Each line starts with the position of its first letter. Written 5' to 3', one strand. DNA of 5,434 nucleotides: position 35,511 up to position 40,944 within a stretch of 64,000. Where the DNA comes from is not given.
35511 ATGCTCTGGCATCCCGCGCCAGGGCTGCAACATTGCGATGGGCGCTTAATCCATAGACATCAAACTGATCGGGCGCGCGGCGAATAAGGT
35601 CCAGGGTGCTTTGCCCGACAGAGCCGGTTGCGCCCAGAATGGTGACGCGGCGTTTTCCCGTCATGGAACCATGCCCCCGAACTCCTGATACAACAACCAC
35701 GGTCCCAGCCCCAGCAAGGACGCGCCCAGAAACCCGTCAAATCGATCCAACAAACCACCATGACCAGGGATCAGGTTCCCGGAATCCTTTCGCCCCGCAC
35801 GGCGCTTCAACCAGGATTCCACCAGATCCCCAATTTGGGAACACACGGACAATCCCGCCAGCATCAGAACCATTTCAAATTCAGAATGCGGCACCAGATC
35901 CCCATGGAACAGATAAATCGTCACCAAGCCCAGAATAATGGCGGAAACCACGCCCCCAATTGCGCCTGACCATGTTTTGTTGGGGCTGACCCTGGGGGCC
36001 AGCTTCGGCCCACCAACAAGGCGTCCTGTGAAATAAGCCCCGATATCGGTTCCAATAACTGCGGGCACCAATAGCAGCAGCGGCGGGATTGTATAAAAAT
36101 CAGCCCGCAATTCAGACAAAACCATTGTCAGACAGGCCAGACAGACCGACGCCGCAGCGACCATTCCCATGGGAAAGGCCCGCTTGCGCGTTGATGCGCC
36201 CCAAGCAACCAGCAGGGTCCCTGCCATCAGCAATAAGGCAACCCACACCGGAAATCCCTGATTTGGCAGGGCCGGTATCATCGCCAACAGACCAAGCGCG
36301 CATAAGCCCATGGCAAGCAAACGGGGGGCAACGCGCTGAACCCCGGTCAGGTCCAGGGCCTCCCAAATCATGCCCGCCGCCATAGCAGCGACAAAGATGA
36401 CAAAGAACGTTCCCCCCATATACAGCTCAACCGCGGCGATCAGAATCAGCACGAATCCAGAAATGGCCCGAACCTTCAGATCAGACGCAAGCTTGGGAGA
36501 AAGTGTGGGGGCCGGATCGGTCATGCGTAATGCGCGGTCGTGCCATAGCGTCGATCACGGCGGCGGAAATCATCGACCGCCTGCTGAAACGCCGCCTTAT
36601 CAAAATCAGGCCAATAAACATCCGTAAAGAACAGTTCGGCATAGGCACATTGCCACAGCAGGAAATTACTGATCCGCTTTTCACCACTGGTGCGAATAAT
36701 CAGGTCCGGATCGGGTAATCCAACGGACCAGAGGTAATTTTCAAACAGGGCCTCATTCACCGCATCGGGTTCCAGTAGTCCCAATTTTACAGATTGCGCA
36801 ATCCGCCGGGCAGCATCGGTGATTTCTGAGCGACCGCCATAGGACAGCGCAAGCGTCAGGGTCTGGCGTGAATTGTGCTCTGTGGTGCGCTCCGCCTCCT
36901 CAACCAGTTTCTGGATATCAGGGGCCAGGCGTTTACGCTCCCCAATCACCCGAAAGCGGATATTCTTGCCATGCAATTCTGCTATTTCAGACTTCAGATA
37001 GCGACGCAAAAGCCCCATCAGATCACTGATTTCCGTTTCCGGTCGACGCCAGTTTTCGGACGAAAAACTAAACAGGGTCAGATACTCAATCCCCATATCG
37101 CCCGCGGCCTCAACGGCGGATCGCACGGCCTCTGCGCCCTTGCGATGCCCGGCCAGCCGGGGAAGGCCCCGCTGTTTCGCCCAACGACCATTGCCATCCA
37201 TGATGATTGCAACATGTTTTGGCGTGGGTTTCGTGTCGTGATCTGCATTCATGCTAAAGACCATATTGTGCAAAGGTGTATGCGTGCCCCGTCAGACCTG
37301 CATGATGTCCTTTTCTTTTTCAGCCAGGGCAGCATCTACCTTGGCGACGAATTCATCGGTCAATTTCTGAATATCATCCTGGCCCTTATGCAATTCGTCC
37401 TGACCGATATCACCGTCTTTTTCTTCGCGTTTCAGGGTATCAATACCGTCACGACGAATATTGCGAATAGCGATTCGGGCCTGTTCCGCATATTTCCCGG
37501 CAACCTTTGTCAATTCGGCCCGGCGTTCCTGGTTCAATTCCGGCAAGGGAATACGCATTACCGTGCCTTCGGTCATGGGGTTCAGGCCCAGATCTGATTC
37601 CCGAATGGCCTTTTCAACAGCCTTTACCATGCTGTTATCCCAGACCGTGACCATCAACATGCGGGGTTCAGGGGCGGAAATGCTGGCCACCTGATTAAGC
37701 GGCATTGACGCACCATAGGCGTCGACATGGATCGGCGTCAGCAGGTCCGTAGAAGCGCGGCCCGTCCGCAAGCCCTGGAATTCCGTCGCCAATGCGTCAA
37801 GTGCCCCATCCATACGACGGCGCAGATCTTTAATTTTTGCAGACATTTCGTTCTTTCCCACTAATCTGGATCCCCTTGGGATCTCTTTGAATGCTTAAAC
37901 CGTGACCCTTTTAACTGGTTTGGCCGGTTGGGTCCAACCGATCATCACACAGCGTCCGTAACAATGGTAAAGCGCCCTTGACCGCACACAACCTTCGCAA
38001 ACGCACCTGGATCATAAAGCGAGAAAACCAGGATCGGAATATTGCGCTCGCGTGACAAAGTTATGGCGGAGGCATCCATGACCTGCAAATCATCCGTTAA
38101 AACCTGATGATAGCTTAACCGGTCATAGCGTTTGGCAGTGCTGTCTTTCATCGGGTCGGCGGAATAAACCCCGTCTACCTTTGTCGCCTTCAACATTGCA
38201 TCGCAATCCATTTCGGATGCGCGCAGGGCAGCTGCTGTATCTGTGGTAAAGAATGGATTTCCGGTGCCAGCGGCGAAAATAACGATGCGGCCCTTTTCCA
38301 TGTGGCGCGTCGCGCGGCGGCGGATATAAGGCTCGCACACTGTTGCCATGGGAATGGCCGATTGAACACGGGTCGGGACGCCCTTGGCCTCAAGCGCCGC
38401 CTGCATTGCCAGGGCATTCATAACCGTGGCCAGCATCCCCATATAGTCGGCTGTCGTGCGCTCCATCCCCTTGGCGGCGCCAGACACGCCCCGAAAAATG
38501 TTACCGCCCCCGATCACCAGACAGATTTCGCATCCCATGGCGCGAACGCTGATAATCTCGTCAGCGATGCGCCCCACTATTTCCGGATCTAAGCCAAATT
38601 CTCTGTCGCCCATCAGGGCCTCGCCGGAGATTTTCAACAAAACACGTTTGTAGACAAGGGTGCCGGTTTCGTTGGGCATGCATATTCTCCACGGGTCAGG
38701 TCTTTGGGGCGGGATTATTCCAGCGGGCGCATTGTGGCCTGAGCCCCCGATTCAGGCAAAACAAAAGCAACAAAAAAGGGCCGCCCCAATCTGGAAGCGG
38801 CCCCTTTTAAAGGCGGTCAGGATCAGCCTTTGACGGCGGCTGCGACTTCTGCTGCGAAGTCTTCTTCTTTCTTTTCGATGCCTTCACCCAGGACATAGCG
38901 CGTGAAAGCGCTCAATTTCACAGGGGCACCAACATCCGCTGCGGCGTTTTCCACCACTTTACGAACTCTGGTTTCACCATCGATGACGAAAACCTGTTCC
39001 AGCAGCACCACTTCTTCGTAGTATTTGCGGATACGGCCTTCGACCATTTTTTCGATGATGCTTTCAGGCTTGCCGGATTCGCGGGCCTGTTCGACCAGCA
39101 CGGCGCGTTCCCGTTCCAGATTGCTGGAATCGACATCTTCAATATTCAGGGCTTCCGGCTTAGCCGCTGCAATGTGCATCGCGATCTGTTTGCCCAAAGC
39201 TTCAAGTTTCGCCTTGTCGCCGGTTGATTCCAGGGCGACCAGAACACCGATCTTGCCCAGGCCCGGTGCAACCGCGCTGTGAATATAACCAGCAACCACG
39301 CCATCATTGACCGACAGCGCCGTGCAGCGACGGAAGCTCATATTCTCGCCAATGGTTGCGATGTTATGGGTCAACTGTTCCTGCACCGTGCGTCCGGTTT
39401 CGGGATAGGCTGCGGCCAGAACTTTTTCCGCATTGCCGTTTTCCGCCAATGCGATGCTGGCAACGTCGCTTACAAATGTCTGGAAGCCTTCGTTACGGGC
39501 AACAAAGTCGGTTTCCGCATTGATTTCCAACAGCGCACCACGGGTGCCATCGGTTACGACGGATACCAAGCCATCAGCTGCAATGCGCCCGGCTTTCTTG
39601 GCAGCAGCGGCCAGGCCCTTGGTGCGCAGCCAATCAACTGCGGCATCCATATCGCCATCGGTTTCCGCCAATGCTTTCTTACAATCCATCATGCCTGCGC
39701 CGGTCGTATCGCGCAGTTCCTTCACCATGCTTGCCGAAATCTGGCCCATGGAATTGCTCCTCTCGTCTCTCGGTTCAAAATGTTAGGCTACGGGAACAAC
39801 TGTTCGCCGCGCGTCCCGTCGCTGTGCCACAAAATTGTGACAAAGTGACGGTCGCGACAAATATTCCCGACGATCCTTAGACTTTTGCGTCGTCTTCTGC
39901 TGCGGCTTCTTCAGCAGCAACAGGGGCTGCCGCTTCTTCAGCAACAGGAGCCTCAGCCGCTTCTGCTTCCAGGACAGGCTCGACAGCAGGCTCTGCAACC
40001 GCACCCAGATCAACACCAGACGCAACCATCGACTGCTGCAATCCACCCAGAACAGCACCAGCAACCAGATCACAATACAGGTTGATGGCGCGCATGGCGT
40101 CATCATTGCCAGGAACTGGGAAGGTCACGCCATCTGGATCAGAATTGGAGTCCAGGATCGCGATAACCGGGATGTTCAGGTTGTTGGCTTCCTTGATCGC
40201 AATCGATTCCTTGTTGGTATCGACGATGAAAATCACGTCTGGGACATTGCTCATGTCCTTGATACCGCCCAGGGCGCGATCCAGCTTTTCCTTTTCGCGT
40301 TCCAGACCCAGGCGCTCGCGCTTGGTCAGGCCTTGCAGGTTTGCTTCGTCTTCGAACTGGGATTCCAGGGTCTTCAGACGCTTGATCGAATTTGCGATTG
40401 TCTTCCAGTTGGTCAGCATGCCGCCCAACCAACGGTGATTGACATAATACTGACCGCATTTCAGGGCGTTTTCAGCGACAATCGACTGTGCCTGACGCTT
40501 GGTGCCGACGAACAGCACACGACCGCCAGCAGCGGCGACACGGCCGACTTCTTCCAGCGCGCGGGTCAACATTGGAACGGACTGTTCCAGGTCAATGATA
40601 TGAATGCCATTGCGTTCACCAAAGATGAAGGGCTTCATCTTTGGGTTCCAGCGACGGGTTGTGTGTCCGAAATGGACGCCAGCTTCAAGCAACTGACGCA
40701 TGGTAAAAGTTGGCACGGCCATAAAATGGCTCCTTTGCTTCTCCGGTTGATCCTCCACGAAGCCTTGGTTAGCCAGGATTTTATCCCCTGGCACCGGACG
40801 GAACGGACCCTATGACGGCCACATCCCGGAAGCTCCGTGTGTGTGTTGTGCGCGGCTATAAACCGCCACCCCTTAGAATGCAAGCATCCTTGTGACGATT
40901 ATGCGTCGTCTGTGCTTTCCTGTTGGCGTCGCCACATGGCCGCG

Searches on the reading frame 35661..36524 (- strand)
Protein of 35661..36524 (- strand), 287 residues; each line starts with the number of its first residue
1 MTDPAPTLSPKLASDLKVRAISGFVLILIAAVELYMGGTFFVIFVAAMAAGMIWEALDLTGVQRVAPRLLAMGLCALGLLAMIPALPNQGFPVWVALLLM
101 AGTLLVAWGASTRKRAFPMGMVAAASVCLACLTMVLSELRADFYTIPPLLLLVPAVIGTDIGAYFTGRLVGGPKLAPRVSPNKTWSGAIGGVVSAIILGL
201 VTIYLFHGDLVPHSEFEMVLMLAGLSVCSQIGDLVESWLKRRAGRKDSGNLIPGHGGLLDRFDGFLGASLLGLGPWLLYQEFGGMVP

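Call 82: search_protein_families(library=pfam, proteins=[window:35661-36524:-], max_evalue=0.001)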
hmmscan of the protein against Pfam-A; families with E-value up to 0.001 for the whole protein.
window:35661-36524:- (287 aa): 2 families
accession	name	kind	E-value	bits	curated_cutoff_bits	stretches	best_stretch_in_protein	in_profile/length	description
PF01148.25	CTP_transf_1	-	1.6e-54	186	24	1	17-266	1-251/264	Cytidylyltransferase family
PF01864.22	CarS-like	-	0.00093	19.7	22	1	181-272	46-136/175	CDP-archaeol synthase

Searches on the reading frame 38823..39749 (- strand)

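Call 82: search_protein_families(library=pfam, proteins=[window:38823-39749:-], max_evalue=0.001)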
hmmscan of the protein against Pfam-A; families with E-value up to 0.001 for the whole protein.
window:38823-39749:- (308 aa): 3 families
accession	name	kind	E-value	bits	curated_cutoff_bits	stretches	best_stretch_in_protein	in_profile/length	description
PF00889.24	EF_TS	-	7.1e-69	231.9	27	1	71-289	1-204/204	Elongation factor TS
PF25025.1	EF-Ts_N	-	1.1e-06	28.9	33.2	1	7-44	15-53/60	Elongation factor Ts, mitochondrial, N-terminal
PF22562.2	UBA_7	-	0.00024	21.4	27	0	22-42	17-38/48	UBA-like domain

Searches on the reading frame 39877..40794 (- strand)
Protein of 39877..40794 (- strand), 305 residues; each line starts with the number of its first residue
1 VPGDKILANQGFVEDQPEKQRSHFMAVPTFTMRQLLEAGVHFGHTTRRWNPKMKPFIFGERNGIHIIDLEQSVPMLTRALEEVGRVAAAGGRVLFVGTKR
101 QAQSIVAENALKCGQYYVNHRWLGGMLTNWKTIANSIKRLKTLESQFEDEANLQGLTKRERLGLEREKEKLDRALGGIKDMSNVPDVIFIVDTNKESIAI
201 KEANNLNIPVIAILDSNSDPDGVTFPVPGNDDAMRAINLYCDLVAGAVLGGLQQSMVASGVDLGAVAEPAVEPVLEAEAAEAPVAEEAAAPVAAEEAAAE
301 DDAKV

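Call 82: search_protein_families(library=pfam, proteins=[window:39877-40794:-], max_evalue=0.001)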
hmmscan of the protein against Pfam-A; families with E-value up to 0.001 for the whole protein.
window:39877-40794:- (305 aa): 1 family
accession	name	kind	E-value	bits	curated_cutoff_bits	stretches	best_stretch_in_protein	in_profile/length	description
PF00318.25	Ribosomal_S2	-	1.8e-95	318.8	26.1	1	35-250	1-215/216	Ribosomal protein S2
